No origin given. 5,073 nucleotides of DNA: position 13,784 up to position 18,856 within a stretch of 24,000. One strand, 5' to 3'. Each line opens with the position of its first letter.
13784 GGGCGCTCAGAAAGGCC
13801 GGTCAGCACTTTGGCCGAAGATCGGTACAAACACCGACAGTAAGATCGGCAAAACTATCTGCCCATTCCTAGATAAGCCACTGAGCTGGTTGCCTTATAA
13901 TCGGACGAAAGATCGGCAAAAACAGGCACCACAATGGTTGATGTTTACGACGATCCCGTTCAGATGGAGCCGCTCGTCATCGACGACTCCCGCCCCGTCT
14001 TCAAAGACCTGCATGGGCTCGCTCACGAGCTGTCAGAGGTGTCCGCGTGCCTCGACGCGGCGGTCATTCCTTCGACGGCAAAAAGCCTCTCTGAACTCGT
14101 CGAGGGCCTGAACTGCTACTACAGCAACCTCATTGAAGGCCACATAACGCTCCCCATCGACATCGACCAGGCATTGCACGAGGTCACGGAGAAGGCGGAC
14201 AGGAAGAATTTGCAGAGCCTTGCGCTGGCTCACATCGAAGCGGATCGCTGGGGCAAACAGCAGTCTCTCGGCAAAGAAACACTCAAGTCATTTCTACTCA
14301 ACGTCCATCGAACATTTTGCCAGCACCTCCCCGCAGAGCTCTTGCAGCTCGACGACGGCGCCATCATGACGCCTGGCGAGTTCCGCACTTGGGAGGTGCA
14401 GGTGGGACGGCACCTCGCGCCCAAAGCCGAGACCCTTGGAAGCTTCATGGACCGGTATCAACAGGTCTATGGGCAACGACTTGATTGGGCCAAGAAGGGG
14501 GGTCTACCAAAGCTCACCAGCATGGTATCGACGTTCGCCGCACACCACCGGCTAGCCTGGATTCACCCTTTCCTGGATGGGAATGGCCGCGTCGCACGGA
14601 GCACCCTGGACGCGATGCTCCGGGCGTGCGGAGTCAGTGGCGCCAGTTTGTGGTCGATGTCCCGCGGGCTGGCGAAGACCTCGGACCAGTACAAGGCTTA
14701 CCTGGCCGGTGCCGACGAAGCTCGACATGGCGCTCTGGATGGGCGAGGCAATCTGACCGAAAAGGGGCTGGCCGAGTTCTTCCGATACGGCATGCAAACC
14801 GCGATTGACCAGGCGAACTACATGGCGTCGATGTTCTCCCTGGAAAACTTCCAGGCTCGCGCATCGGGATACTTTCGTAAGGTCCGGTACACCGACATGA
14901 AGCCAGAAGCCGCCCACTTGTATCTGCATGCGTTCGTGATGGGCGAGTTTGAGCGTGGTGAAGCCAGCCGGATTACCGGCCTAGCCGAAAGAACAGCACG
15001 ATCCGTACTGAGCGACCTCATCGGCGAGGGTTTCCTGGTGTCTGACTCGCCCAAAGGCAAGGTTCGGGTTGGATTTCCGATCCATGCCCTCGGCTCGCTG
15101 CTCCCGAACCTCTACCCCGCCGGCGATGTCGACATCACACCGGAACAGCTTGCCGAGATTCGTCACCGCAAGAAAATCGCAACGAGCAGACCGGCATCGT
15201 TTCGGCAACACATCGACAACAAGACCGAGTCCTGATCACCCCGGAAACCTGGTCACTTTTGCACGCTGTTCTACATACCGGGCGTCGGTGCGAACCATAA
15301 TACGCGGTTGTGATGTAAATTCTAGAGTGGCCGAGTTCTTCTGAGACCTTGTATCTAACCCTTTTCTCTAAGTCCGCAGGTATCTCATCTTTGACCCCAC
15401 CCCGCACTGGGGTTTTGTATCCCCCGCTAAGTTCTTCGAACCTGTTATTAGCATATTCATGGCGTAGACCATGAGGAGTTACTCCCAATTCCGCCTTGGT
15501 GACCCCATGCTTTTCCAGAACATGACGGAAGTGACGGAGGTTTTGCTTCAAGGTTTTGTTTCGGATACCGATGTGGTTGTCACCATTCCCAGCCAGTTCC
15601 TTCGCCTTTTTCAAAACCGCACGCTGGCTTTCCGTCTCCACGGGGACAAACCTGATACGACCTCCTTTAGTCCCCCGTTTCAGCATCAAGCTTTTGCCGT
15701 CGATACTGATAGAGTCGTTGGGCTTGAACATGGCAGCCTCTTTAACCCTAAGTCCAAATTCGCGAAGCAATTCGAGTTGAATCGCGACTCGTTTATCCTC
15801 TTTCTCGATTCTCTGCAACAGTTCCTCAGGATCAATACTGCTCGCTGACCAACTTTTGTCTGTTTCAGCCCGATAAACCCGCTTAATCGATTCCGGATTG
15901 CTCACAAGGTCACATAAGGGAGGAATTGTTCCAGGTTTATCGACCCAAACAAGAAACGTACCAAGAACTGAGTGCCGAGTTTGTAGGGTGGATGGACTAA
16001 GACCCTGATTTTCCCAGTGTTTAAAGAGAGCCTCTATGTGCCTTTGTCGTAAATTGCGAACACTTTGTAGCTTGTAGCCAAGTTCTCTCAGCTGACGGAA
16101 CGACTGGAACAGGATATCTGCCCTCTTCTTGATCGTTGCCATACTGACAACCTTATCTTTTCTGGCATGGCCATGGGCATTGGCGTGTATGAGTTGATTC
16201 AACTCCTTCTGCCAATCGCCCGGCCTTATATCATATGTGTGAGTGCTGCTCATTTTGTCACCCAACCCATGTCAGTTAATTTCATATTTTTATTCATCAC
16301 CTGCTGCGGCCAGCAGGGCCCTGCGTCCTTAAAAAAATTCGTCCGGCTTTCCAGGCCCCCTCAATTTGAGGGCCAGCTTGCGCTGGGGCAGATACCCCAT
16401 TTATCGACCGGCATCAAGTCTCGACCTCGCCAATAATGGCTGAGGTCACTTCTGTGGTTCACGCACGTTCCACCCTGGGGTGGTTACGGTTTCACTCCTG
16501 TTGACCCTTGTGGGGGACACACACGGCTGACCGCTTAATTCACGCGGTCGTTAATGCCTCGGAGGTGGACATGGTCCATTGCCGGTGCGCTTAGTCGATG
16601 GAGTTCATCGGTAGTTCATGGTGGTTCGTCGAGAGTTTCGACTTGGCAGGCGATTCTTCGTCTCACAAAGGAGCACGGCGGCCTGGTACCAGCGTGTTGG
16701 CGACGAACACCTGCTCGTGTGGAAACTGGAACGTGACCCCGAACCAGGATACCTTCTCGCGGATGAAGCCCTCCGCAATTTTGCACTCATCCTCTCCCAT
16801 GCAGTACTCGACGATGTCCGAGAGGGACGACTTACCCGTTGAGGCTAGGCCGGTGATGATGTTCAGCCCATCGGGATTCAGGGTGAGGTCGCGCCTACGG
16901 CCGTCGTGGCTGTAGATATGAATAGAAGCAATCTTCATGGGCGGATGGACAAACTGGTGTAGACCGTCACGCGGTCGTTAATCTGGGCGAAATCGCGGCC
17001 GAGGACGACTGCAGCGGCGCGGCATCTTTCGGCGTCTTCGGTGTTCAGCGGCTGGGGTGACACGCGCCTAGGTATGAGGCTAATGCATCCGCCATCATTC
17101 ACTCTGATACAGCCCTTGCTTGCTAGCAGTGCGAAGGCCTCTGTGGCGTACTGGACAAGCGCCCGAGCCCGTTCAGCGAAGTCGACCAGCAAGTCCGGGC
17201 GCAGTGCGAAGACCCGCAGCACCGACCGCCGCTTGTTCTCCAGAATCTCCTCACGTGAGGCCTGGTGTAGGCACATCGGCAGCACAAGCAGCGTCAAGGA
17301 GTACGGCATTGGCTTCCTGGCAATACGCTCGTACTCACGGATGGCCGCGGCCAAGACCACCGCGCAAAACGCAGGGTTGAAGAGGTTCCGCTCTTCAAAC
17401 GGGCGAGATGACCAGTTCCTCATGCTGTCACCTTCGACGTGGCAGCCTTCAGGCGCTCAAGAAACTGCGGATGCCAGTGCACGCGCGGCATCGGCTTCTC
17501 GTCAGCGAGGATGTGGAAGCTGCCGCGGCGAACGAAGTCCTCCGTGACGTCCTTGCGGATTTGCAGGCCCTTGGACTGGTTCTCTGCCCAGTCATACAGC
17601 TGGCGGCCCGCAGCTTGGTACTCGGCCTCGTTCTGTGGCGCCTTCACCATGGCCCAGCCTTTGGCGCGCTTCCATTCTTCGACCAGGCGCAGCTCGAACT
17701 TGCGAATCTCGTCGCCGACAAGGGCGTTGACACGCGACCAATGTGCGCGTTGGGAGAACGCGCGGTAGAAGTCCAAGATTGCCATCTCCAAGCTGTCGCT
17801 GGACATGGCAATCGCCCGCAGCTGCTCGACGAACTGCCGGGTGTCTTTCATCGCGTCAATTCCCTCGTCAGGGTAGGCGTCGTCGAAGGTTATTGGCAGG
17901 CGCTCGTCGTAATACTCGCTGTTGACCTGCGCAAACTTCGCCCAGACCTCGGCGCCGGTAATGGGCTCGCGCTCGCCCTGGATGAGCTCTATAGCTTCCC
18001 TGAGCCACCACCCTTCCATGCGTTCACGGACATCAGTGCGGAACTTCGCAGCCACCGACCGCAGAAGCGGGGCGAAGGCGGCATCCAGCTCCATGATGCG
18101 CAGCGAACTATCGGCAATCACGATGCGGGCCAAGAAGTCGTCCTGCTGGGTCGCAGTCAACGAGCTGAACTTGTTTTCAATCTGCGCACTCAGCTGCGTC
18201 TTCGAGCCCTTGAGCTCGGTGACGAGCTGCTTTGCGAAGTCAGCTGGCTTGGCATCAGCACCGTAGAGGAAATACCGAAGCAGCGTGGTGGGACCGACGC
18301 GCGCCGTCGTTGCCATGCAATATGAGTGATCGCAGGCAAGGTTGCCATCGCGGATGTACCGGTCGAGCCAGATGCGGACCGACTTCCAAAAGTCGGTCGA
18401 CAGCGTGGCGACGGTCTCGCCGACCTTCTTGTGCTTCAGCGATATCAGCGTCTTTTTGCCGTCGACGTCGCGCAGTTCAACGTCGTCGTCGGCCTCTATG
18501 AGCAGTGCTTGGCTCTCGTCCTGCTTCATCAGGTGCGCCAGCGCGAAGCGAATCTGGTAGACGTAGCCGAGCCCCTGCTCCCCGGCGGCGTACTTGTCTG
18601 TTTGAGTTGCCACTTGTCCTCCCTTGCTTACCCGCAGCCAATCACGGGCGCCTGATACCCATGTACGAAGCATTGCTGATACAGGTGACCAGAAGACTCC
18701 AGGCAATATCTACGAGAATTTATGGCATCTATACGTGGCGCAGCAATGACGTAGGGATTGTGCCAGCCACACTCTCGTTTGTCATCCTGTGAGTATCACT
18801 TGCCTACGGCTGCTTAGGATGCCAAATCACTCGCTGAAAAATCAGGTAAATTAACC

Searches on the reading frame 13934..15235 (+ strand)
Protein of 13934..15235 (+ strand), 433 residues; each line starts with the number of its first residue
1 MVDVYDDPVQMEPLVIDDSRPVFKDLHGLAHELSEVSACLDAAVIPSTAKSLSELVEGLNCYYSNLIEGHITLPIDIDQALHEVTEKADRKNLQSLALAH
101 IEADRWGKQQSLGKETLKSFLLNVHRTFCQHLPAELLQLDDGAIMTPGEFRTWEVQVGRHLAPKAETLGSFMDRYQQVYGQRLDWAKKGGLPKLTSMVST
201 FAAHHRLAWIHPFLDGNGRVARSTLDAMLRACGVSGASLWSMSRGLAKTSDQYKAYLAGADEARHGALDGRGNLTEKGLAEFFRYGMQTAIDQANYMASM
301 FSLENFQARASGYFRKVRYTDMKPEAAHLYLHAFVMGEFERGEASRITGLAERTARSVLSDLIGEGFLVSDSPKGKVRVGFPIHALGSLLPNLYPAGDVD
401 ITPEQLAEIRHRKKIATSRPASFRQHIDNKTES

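Call 5: search_protein_families(library=pfam, proteins=[window:13934-15235:+], max_evalue=0.1)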
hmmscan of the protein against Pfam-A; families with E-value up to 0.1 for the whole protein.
window:13934-15235:+ (433 aa): 1 family
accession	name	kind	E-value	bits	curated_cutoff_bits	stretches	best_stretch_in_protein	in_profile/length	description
PF02661.23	Fic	-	2.3e-10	41.6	24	1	121-229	7-93/93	Fic/DOC family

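Call 6: search_protein_families(library=padloc, proteins=[window:13934-15235:+], max_evalue=0.1)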
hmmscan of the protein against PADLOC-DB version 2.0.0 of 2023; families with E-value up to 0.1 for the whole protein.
window:13934-15235:+ (433 aa): 9 families
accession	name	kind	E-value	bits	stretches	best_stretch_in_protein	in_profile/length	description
PDLC03963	SoFic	-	1.2e-25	88.7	1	19-373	22-344/361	-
PDLC04839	PDC-S04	-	2.3e-10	38.5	1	148-235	80-165/205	-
PDLC04966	PDC-S24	-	1.9e-07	28.3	1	157-260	272-368/497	-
PDLC04836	PDC-S04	-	5.2e-05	20.5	1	148-223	116-181/244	-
PDLC04838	PDC-S04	-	0.00016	19.6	1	200-234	133-167/209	-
PDLC04840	PDC-S04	-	0.0002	19.2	1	171-225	120-170/227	-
PDLC04837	PDC-S04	-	0.00028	18.2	1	203-262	157-210/234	-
PDLC04842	PDC-S04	-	0.0065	14.2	1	209-230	110-131/202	-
PDLC04841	PDC-S04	-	0.018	12.7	1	208-231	207-230/292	-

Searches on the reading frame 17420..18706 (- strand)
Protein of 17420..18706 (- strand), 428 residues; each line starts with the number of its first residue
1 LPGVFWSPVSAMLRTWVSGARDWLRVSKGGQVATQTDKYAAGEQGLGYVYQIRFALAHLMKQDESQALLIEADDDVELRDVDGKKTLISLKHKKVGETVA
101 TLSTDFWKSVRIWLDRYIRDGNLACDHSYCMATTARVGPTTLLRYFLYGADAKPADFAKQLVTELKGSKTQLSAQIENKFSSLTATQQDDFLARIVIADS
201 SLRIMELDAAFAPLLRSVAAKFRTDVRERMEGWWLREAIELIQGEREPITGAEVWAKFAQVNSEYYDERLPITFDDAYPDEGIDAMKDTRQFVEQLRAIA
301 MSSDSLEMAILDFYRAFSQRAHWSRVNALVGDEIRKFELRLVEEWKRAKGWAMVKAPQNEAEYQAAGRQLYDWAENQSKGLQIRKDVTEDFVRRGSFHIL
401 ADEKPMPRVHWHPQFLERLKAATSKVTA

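Call 5: search_protein_families(library=pfam, proteins=[window:17420-18706:-], max_evalue=0.1)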
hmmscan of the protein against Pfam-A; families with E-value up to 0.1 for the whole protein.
window:17420-18706:- (428 aa): 2 families
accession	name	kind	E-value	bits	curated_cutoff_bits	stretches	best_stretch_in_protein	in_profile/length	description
PF20283.3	CTD7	-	3.6e-36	124.6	27.6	1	292-418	1-125/126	C-terminal domain 7 of the ABC-three component (ABC-3C) systems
PF14130.12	Cap4_nuclease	-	0.037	14.6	26.2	1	47-109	9-72/200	Cap4, dsDNA endonuclease domain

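Call 6: search_protein_families(library=padloc, proteins=[window:17420-18706:-], max_evalue=0.1)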
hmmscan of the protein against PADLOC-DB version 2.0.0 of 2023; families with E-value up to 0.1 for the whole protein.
window:17420-18706:- (428 aa): 2 families
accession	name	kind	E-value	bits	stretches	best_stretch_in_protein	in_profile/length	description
PDLC03848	LmuA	-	2.2e-55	187.5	1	40-419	7-370/373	-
PDLC02187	DUF4297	-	0.046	10.7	0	46-87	11-52/404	-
